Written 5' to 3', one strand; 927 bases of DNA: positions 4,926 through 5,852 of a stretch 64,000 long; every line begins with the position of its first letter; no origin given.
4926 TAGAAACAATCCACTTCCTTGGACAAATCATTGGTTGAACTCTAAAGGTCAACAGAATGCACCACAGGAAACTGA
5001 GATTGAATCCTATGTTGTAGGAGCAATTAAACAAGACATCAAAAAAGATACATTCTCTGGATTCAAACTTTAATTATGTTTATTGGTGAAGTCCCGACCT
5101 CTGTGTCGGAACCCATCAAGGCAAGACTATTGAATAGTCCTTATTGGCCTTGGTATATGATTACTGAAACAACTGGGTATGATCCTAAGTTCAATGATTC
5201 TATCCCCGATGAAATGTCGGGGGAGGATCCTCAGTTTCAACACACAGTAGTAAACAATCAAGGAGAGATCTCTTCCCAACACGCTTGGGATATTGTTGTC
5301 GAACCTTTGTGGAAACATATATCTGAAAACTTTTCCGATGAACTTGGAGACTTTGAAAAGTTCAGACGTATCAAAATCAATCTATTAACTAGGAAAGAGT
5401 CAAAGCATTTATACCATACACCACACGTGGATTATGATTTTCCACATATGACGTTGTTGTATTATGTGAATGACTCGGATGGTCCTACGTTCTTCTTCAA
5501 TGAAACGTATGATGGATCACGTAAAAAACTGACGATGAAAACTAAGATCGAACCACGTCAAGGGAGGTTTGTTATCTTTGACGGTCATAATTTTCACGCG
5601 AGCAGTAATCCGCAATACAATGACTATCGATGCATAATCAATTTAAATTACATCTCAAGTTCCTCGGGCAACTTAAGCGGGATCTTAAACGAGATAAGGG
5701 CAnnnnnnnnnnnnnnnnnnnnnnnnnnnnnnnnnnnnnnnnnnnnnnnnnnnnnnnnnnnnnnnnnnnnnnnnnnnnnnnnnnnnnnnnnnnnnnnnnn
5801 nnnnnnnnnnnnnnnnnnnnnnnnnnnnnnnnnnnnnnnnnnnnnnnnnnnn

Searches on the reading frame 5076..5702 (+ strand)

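Call 7: search_protein_families(library=pfam, proteins=[window:5076-5702:+], max_evalue=1)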
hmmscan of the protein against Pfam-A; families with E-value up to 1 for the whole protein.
window:5076-5702:+ (209 aa): 3 families
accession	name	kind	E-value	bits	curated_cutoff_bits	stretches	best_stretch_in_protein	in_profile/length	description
PF13640.12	2OG-FeII_Oxy_3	-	9.1e-05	23.8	27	1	114-192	12-97/98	2OG-Fe(II) oxygenase superfamily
PF13759.12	2OG-FeII_Oxy_5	-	0.048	14.5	27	1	139-188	48-98/101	Putative 2OG-Fe(II) oxygenase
PF18887.5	MBG_3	-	0.058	13.9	25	1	142-200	9-66/72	MBG domain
